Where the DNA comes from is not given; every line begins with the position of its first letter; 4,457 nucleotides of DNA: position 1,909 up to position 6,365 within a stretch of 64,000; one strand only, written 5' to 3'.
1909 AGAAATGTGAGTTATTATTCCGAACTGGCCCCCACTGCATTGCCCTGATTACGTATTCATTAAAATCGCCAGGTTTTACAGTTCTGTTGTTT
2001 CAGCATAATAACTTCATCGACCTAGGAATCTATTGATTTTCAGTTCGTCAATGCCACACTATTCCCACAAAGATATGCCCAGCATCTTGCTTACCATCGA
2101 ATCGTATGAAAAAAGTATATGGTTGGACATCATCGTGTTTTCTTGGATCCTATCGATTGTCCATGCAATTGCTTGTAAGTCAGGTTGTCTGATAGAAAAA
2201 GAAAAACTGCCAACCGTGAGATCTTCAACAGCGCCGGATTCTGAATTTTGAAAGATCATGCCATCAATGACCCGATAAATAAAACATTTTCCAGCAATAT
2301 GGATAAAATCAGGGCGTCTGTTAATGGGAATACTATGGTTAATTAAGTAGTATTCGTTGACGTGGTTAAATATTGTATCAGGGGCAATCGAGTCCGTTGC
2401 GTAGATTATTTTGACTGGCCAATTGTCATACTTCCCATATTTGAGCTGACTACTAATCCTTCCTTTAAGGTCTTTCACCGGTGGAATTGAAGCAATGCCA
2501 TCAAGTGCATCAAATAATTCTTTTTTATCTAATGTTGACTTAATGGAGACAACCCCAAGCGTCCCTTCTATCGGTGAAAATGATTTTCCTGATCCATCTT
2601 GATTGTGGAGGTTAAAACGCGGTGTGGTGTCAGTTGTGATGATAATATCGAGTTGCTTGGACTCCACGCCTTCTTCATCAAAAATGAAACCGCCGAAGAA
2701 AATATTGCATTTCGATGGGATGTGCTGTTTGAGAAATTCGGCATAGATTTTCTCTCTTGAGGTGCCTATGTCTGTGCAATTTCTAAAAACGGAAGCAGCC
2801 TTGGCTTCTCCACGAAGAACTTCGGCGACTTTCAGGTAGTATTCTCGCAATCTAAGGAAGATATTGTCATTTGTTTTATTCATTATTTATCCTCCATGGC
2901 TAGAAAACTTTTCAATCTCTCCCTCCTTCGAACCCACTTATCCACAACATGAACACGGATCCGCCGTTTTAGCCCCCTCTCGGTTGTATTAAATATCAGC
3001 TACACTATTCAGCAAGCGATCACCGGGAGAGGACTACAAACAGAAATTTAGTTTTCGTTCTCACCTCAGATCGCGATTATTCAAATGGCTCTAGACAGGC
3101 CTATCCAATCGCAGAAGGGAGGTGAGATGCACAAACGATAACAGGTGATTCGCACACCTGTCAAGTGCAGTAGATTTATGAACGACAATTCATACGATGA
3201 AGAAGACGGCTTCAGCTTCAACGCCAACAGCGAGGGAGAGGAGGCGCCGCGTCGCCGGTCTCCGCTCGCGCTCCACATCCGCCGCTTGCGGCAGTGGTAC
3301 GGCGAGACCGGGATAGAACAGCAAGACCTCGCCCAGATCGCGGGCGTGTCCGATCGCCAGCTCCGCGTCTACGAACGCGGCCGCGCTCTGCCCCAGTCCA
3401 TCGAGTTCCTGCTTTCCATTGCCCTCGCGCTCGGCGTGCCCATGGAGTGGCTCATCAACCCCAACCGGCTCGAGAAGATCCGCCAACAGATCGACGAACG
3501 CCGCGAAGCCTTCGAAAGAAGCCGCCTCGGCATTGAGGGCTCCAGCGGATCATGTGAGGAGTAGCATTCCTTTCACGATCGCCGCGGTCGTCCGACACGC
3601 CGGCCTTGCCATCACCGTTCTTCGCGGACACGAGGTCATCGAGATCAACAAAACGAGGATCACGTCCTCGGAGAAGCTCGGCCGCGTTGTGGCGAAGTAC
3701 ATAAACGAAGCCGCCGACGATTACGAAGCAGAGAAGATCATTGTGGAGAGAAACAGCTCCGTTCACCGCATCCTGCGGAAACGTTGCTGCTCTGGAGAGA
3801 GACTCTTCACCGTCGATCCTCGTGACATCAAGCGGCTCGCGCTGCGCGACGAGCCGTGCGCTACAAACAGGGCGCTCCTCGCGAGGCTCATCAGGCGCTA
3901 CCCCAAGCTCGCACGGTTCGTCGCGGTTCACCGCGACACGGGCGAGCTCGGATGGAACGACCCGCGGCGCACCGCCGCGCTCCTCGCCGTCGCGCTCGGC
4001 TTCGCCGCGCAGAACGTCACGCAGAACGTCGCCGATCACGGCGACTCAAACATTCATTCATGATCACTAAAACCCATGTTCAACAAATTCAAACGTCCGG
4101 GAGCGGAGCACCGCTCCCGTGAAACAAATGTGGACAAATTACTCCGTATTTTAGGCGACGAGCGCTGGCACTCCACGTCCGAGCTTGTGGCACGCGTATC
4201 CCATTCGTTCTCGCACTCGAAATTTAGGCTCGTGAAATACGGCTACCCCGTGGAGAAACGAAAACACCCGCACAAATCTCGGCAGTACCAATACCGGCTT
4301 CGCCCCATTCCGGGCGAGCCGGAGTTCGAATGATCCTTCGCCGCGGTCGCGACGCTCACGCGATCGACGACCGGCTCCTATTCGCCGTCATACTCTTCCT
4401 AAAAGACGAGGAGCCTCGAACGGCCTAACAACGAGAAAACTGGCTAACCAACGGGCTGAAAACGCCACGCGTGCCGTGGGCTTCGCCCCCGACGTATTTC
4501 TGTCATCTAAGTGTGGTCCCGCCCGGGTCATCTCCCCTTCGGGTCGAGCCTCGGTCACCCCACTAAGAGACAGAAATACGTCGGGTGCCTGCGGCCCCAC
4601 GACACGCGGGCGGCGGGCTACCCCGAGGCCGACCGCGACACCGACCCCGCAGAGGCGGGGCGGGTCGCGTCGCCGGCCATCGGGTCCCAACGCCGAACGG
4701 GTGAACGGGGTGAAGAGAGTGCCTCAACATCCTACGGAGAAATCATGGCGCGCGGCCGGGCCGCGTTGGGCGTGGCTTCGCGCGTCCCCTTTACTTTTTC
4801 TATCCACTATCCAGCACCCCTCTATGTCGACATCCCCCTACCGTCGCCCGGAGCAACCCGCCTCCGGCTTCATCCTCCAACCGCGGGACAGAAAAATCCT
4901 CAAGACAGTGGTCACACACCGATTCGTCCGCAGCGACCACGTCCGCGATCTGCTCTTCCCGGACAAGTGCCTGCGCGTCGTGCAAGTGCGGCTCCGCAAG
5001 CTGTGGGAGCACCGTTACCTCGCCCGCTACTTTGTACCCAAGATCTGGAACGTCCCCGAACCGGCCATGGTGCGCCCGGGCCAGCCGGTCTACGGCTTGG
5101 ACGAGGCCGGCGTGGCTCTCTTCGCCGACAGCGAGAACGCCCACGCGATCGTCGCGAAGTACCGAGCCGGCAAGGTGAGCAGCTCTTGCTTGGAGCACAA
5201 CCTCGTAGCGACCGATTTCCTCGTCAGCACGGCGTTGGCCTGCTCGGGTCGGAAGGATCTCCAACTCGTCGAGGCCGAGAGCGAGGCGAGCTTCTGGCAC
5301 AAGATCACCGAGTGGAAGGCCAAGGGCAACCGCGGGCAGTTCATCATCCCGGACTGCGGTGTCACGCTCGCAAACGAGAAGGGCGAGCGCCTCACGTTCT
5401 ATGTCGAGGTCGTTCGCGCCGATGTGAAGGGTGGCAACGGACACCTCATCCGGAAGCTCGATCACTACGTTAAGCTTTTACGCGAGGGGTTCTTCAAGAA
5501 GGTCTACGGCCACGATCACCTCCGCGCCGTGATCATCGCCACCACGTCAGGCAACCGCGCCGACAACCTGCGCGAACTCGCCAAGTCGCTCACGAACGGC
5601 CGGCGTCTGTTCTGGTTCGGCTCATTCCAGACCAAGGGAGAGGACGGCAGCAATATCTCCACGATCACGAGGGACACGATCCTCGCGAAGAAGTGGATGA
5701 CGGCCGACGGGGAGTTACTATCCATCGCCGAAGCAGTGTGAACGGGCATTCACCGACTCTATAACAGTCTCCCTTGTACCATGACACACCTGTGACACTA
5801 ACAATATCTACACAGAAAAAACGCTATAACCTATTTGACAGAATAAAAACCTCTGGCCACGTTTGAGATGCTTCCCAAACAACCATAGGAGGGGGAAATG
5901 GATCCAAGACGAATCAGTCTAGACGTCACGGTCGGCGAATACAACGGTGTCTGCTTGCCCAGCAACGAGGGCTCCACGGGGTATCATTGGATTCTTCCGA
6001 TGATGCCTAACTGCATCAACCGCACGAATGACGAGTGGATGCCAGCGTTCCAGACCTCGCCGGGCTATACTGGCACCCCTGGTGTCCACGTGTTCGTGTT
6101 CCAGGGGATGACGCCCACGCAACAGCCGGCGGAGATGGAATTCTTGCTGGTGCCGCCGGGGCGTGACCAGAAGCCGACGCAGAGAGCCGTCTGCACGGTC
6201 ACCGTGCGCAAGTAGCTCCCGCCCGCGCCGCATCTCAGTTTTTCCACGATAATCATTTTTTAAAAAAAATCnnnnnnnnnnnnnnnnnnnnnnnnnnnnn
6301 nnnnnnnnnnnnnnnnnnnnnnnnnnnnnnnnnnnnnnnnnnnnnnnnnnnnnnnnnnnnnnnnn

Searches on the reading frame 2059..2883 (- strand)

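Call 45: search_protein_families(library=pfam, proteins=[window:2059-2883:-], max_evalue=0.001)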
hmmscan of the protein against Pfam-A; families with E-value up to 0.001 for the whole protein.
window:2059-2883:- (274 aa): 1 family
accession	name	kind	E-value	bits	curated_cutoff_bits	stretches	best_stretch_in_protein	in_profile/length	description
PF20247.3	DUF6602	-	9.1e-20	70.9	27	1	30-133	4-101/104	Domain of unknown function (DUF6602)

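Call 85: search_protein_families(library=padloc, proteins=[window:2059-2883:-], max_evalue=0.001)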
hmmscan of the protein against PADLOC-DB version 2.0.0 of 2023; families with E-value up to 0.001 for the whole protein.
window:2059-2883:- (274 aa): 3 families
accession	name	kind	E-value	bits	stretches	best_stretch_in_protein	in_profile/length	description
PDLC01495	PD_DExK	-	2.6e-20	70.4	1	12-133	3-120/123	"CAS-I,CAS-II,CAS-III,CAS-IV,CAS-V,CAS-VI; associated"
PDLC01051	NucC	-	6.2e-11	40.5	1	5-144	7-138/243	NucC nuclease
PDLC00745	Effector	-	2.7e-10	38.3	1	13-134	8-126/244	Endonuclease (NucC)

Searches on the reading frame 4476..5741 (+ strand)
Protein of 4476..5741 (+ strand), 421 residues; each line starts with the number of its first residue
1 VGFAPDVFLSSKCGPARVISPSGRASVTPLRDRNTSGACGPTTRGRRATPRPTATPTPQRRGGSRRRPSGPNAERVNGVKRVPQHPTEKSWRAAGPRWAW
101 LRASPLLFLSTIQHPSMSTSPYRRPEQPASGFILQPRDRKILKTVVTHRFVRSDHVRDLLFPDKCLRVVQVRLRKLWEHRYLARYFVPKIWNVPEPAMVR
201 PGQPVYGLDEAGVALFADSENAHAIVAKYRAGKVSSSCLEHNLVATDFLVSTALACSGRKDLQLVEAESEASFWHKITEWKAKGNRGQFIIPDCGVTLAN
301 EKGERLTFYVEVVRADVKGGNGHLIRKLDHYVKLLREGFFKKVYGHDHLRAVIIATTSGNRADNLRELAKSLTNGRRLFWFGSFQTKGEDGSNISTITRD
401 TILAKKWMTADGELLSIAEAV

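Call 45: search_protein_families(library=pfam, proteins=[window:4476-5741:+], max_evalue=0.001)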
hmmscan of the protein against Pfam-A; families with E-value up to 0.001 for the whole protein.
window:4476-5741:+ (421 aa): 1 family
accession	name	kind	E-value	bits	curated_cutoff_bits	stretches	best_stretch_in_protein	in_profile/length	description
PF13814.12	Replic_Relax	-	7.5e-15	55.9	25.3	1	142-345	1-186/191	Replication-relaxation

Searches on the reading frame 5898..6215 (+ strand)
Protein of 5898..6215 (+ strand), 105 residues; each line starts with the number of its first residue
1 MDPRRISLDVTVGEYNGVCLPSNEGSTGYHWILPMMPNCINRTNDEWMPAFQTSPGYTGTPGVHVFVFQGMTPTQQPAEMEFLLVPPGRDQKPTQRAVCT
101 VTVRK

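Call 48: search_protein_families(library=pfam, proteins=[window:5898-6215:+], max_evalue=0.01)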
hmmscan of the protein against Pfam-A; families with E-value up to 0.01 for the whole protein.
window:5898-6215:+ (105 aa): 1 family
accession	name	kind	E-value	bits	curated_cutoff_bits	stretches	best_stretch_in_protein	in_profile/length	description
PF09394.16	Inhibitor_I42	-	2.5e-07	31.3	27.2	1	10-101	2-89/91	Chagasin family peptidase inhibitor I42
